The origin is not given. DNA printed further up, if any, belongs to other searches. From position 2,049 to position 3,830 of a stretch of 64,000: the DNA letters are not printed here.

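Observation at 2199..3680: Single-gene TIR domain fused to an FGE-sulfatase (SUMF1-like) domain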

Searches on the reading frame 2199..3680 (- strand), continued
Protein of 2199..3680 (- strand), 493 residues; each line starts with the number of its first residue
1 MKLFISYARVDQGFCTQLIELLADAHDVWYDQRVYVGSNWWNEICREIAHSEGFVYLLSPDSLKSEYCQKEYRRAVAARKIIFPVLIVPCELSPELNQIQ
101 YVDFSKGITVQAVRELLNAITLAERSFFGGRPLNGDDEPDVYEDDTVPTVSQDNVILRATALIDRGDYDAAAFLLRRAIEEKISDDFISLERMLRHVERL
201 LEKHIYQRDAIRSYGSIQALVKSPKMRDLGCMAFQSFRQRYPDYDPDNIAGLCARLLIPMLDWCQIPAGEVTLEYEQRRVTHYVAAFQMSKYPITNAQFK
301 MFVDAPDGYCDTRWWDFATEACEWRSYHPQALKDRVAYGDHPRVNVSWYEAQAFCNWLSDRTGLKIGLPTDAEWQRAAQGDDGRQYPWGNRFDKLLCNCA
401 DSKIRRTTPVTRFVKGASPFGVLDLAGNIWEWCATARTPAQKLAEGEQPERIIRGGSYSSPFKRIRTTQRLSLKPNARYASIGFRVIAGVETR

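Call 14: find_related_loci(query=A1, collection=genome_contigs, flank=10000)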
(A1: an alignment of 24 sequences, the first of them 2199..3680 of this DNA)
Query A1 (493 aa) in genome_contigs; peptide patterns used: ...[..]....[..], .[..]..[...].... (x = any residue, [..] = any of these).
600 stretches matched a pattern (row limit reached: there are more); 566 encode a relative of the query (tblastn E <= 1e-3); the best 80 are kept; 80 distinct loci.
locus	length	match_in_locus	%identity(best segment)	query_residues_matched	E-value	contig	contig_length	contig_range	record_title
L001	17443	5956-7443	48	1-487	2e-158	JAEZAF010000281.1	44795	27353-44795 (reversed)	MAG: Chloroflexota bacterium isolate OH_CBrB_139 k127_2969651, whole genome shotgun sequence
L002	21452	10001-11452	50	1-487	1e-151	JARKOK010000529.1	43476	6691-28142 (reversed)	MAG: Aggregatilineales bacterium isolate D137_maxbin.019 k141_276179, whole genome shotgun sequence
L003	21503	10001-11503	46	1-488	7e-151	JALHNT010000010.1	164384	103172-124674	MAG: Anaerolineae bacterium isolate Bin_70_1 c_000000000618, whole genome shotgun sequence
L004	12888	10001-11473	48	1-489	2e-150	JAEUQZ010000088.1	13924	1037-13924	MAG: Anaerolineae bacterium isolate new MAG-264 NODE_88_length_13924_cov_2.911822, whole genome shotgun sequence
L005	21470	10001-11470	48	1-487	4e-149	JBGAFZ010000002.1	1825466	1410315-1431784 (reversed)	MAG: Aggregatilineales bacterium isolate MAG_MBR_H125.55 MBRH125-55_opera_contig_4, whole genome shotgun sequence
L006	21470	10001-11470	47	1-487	5e-149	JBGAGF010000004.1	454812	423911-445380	MAG: Aggregatilineales bacterium isolate MAG_MBR_H125.30 MBRH125-30_opera_contig_147, whole genome shotgun sequence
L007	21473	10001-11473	46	1-489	1e-148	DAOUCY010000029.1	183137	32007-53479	MAG TPA_asm: Anaerolineae bacterium isolate H89_877 43724, whole genome shotgun sequence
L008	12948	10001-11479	47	1-490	4e-148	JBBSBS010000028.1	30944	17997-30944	MAG: Aggregatilineales bacterium isolate La6_metabat2.168 La6_metabat2.168_K_574601_L_30944_cov_14.2973, whole genome sh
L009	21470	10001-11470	46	1-487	2e-147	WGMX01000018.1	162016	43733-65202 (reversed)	MAG: Anaerolineaceae bacterium isolate RI_313 c_000000188915, whole genome shotgun sequence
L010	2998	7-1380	50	36-490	9e-155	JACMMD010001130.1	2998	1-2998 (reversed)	MAG: Anaerolineae bacterium isolate ES-bin-76 ES-bin-76-contig-k141_12678105, whole genome shotgun sequence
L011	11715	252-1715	45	1-488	2e-147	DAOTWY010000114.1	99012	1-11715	MAG TPA_asm: Anaerolineae bacterium isolate H16_184 k91_2250451, whole genome shotgun sequence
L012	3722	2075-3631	44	1-487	1e-149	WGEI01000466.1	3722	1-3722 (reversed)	MAG: Anaerolineae bacterium isolate S146_30 k151_720763, whole genome shotgun sequence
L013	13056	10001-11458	44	1-486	2e-144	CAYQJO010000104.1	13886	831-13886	MAG TPA_asm: uncultured Anaerolineaceae bacterium isolate binchicken_co8_315 genome assembly, contig: NODE_8007_length_1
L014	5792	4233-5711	46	1-487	1e-141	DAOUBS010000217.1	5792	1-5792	MAG TPA_asm: Anaerolineae bacterium isolate H71_743 k91_1216969, whole genome shotgun sequence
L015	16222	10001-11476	43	1-487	5e-133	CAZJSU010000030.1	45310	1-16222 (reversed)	MAG TPA_asm: uncultured Anaerolineaceae bacterium isolate SRP268622_co1_277 genome assembly, contig: NODE_1464_length_45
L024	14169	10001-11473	41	1-487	2e-121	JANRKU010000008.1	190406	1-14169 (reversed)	MAG: bacterium isolate bins.121 k141_8003, whole genome shotgun sequence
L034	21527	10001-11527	43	1-486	1e-128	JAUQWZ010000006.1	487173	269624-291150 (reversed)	MAG: Aggregatilineales bacterium isolate BIN16 contig_17991, whole genome shotgun sequence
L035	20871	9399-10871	46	1-488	6e-137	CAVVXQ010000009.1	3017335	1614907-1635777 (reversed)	MAG: uncultured Chloroflexia bacterium isolate MFD05442.bin.2.222 genome assembly, contig: contig_9561, whole genome sho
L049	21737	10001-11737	39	1-488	7e-63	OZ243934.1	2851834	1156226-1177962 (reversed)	MAG: Phototrophicaceae bacterium isolate 7cb8d43a-189a-40a8-b1fc-f6c9648c144b genome assembly, chromosome: 2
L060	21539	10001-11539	29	3-486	7e-56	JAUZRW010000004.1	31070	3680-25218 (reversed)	MAG: Anaerolineae bacterium isolate GS19_ROV16_BS04-AMOR20_M1477 AMOR20_M1477_contig4, whole genome shotgun sequence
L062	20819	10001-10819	40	239-486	1e-54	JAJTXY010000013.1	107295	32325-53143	MAG: Anaerolineae bacterium isolate DTUCFX7 13-Genome24, whole genome shotgun sequence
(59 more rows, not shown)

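Call 21: search_protein_families(library=pfam, proteins=[L034:6017-9997:+, L049:12447-14864:+, L049:11803-12318:+, L035:4074-5297:-, L013:4519-5718:-, L005:7124-7894:+, L008:960-2678:+], max_evalue=0.001)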
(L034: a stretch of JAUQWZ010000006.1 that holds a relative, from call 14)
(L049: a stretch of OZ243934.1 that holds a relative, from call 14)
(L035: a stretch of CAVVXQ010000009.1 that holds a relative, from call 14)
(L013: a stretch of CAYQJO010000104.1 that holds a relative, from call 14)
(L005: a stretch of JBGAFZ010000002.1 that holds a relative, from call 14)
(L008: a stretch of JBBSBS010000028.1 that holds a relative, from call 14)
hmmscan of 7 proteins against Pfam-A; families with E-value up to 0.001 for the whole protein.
L034:6017-9997:+ (1326 aa): 19 families
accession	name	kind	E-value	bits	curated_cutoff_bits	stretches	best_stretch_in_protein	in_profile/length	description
PF13646.12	HEAT_2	-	6.8e-105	344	27.7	9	1210-1283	1-75/88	HEAT repeats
PF02985.28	HEAT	-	4.3e-69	222.2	23.5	3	1180-1206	3-29/31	HEAT repeat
PF03130.22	HEAT_PBS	-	1e-54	177.1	20.9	4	1255-1281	1-27/27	PBS lyase HEAT-like repeat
PF13513.12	HEAT_EZ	-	5.3e-29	100.6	27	0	678-720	1-53/55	HEAT-like repeat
PF00514.29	Arm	-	4.2e-18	65.1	20.6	0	696-723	13-40/41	Armadillo/beta-catenin-like repeat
PF24714.1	TOR1L1_N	-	1.1e-13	51.6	43.3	0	720-752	205-237/281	TORTIFOLIA1 N-terminal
PF13676.11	TIR_2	-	3.8e-10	40.7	28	1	6-111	1-116/122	TIR domain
PF12717.13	Cnd1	-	1.1e-09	39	26.4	0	979-1043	23-87/162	non-SMC mitotic condensation complex subunit 1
PF25786.1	HEAT_GCN1_C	-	1.2e-09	38.8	27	0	1180-1238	30-97/151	GCN1-like, C-terminal HEAT repeats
PF01602.26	Adaptin_N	-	6.1e-09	35.4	37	0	1178-1279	80-192/524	Adaptin N terminal region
PF05729.18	NACHT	-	9.4e-09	35.8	26.7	1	211-354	3-165/167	NACHT domain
PF12755.13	Vac14_Fab1_bd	-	3.4e-07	31.2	22.1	0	1241-1265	29-53/97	Vacuolar 14 Fab1-binding region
PF25767.1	ARM_TBCD_2nd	-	5.1e-07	29.8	29.7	0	1179-1206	79-106/245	Tubulin-specific chaperone D-like, ARM repeats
PF12765.13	Cohesin_HEAT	-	1.2e-06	29.2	21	0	913-937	15-39/42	HEAT repeat associated with sister chromatid cohesion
PF16804.11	DUF5071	-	1.4e-06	29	27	0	881-947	21-86/119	Domain of unknown function (DUF5071)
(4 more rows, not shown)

L049:12447-14864:+ (805 aa): 5 families
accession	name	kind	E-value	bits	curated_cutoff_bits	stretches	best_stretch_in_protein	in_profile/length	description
PF05729.18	NACHT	-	1.8e-12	47.8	26.7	1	394-473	82-165/167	NACHT domain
PF24883.2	NPHP3_N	-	1.7e-08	35.3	24.8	0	381-435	112-164/164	Nephrocystin 3, N-terminal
PF13191.12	AAA_16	-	5.5e-06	27.4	32.6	1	278-416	16-154/167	AAA ATPase domain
PF20703.3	nSTAND1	-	4.5e-05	23.7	27.1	1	275-469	24-197/379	Novel STAND NTPase 1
PF20720.3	nSTAND3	-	0.00012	22.3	27.2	0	277-308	10-41/155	Novel STAND NTPase 3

L049:11803-12318:+ (171 aa): 0 families

L035:4074-5297:- (407 aa): 5 families
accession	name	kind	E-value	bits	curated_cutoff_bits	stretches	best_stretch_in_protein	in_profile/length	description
PF13692.12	Glyco_trans_1_4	-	3.6e-30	105.5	27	1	232-369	2-142/142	Glycosyl transferases group 1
PF00534.26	Glycos_transf_1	-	6.5e-14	52.3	26.4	1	224-381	8-170/172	Glycosyl transferases group 1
PF13524.12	Glyco_trans_1_2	-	1.3e-08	35.4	25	1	262-392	10-137/144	Glycosyl transferase-like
PF13439.12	Glyco_transf_4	-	2.8e-07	31.2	28.5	1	170-215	119-166/170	Glycosyltransferase Family 4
PF13579.12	Glyco_trans_4_4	-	3.1e-05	24.8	29.7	1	17-214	2-158/158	Glycosyl transferase 4-like domain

L013:4519-5718:- (399 aa): 1 family
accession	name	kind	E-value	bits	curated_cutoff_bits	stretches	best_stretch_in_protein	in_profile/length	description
PF01075.23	Glyco_transf_9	-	1.9e-35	122.8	22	1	127-364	4-237/247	Glycosyltransferase family 9 (heptosyltransferase)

L005:7124-7894:+ (256 aa): 9 families
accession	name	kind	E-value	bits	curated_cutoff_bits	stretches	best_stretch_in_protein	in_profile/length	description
PF13614.12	AAA_31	-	1.7e-48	165.4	27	1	7-181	2-175/177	AAA domain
PF01656.29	CbiA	-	1.7e-24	86.6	25.4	1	9-232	1-123/125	CobQ/CobB/MinD/ParA nucleotide binding domain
PF10609.15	ParA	-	3.2e-14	53.4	27.1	1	5-172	2-163/246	NUBPL iron-transfer P-loop NTPase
PF09140.17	MipZ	-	5.2e-14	52.6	20.7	1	8-165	2-142/262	ATPase MipZ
PF06564.18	CBP_BcsQ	-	3.8e-10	40.1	21.3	1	7-251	2-230/234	Cellulose biosynthesis protein BcsQ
PF00142.24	Fer4_NifH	-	5.3e-09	36.4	25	1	14-52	7-45/271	4Fe-4S iron sulfur cluster binding proteins, NifH/frxC family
PF02374.21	ArsA_ATPase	-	1.9e-07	31.1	24.3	1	15-51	9-45/305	Anion-transporting ATPase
PF07015.17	VirC1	-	7.7e-07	29.1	24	1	7-51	2-46/231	VirC1 protein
PF03308.22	MeaB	-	0.00081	18.9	23.1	0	16-50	42-76/273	Methylmalonyl Co-A mutase-associated GTPase MeaB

L008:960-2678:+ (572 aa): 3 families
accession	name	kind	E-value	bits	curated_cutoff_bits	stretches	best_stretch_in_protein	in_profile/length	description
PF05833.16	NFACT_N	-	8.2e-87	292.3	31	1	4-439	1-445/456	NFACT N-terminal and middle domains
PF05670.18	NFACT-R_1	-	2.7e-10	41.2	29.8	1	457-551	6-103/112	NFACT protein RNA binding domain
PF18297.6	NFACT-R_2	-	0.0003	21.3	26.9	0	460-537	8-81/104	NFACT protein RNA binding domain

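Call 35: predict_structure(alignment_id=A2)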
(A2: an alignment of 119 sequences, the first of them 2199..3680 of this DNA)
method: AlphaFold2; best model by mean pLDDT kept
length: 493 residues; sequences in the alignment: 119
mean_pLDDT: 92.2   pTM: 0.70
mean pLDDT of the five models: 92.2, 92.0, 91.4, 91.2, 91.2
residues with pLDDT >= 90: 393; 70-90: 76; 50-70: 22; < 50: 2
segments of 3 or more residues with pLDDT < 50: none
pLDDT, mean of each block of 10 residues (from residue 1): 90 91 95 73 92 97 91 94 96 92 96 97 86 53 60 91 93 92 93 96 91 94 94 91 91 85 96 95 98 97 97 97 97 92 98 97 94 98 97 98 97 98 98 93 89 98 97 97 95 53
secondary structure, 60 per line:
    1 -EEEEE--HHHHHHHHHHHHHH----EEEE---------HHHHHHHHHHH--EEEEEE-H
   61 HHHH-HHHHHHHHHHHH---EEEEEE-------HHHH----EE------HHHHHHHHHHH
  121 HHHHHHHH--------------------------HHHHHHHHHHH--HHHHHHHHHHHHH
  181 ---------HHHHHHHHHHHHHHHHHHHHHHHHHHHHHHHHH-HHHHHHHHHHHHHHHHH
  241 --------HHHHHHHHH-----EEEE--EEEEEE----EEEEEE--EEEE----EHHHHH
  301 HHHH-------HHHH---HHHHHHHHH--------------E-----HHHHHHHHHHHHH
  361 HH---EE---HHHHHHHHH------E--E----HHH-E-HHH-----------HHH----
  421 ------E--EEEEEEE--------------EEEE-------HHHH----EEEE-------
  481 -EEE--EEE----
elements in order: E2-6 H9-22 E27-30 H40-50 E53-58 H60-64 H66-77 E81-86 H94-97 H110-128 H155-165 H168-180 H190-222 H224-240 H249-257 E263-266 E269-274 E279-284 E287-290 H296-304 H312-315 H319-327 H348-362 H371-379 E430-436 E451-454 H462-465 E470-473 E482-484 E487-489

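Call 37: search_protein_families(library=pfam, alignment_id=A3, max_evalue=0.0001)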
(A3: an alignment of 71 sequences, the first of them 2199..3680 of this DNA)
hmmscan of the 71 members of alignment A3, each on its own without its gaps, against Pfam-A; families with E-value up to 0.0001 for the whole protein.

A. member 1, window:2199-3680:- (493 aa): 2 families
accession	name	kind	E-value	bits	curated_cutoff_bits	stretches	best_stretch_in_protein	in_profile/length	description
PF03781.23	FGE-sulfatase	-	2.5e-44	152.3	23.3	1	267-487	9-254/255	Sulfatase-modifying factor enzyme 1-like domain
PF13676.11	TIR_2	-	4.1e-24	85.8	28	1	4-117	2-122/122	TIR domain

B. families by the number of members that match (of 71 scanned): 7 families
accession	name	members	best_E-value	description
PF03781.23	FGE-sulfatase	71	2.5e-53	Sulfatase-modifying factor enzyme 1-like domain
PF13676.11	TIR_2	67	1.2e-29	TIR domain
PF01582.25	TIR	4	1.2e-11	TIR domain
PF08937.16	ThsB_TIR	3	7.1e-09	Thoeris protein ThsB, TIR-like domain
PF19961.5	EAD8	1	3e-08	Effector-associated domain 8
PF14853.12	Fis1_TPR_C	1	3.6e-05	Fis1 C-terminal tetratricopeptide repeat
PF10137.14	CAP12-PCTIR_TIR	1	5.3e-05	CAP12/Pycsar effector protein, TIR domain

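Call 38: fold_search(model_id=the predicted structure, library=pdb)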
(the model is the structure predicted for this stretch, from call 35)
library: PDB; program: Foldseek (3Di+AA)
matches with E <= 10: 1413; with E <= 0.001: 115
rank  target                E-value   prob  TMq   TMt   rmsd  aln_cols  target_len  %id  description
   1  6vqp_A                1.2e-17  1.00  0.38  0.62   5.3       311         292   22  Structure of CalU17 from the Calicheamicin Biosynthesis Pathway of Micromonospora echinospora (released 2021-02-17)
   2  1y4j_A                2.5e-16  1.00  0.35  0.63   7.7       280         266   25  Crystal structure of the paralogue of the human formylglycine generating enzyme (released 2005-02-08)
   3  7spq                  3.4e-16  1.00  0.38  0.57  12.0       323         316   21  Crystal structure of Burkholderia glumae toxoflavin biosynthesis protein ToxD (released 2023-05-10)
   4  4x8b_A                3.6e-16  1.00  0.41  0.47  23.8       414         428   20  Ergothioneine-biosynthetic sulfoxide synthase EgtB, apo form (released 2015-01-28)
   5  1y1h_X                4.3e-16  1.00  0.37  0.65   5.7       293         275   22  human formylglycine generating enzyme, oxidised Cys refined as hydroperoxide (released 2005-05-31)
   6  4x8b_B                5.4e-16  1.00  0.40  0.47  24.3       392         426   21  Ergothioneine-biosynthetic sulfoxide synthase EgtB, apo form (released 2015-01-28)
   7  8u42_A                5.7e-16  1.00  0.37  0.41  23.7       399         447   20  OvsA from Halomonas utahensis, a selenoxide synthase involved in ovoselenol biosynthesis (released 2024-07-17)
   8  6s07_A                6.8e-16  1.00  0.37  0.58   8.5       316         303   24  Structure of formylglycine-generating enzyme at 1.04 A in complex with copper and substrate reveals an acidic pocket f (released 2019-06-26)
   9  5ssx_A                7.3e-16  1.00  0.38  0.65   7.8       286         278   22  Crystal Structure human formylglycine generating enzyme E130D mutant (released 2023-08-23)
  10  8u42_B                1.2e-15  1.00  0.37  0.40  23.9       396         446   20  OvsA from Halomonas utahensis, a selenoxide synthase involved in ovoselenol biosynthesis (released 2024-07-17)
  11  1y4j_B                1.3e-15  1.00  0.35  0.63   8.4       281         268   25  Crystal structure of the paralogue of the human formylglycine generating enzyme (released 2005-02-08)
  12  5nyy                  1.6e-15  1.00  0.36  0.62   8.2       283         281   24  Formylglycine generating enzyme from T. curvata in complex with Cd(II) (released 2017-06-07)
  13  6xtp_A                1.6e-15  1.00  0.37  0.60   8.4       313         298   24  Crystal structure reveals non-coordinative binding of O2 to the copper center of the formylglycine-generating enzyme - (released 2021-01-27)
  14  8aru_A                1.6e-15  1.00  0.37  0.63   5.9       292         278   23  Crystal Structure of human formylglycine generating enzyme (released 2023-08-23)
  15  6muj_E                5.9e-15  1.00  0.37  0.62   7.6       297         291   26  Formylglycine generating enzyme bound to copper (released 2019-02-27)
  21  2y3c                  1.2e-13  1.00  0.35  0.60   6.4       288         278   20  Treponema denticola variable protein 1 (released 2011-08-31)
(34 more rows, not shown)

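Call 44: find_encoding_contigs(protein=window:2199-3680:-, flank=10000, max_places=4)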
Protein window:2199-3680:- (493 aa): 1 contig read that carries it; 1 place shown.
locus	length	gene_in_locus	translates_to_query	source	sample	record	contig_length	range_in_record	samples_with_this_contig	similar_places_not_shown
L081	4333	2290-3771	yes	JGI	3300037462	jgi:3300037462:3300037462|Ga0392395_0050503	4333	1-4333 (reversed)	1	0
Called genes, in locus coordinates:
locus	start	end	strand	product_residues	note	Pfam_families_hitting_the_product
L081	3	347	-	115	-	?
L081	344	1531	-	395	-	PF02449:Glyco_hydro_42 (faint)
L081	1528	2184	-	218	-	PF13302:Acetyltransf_3, PF00583:Acetyltransf_1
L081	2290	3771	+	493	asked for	PF13676:TIR_2, PF03781:FGE-sulfatase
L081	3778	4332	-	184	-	?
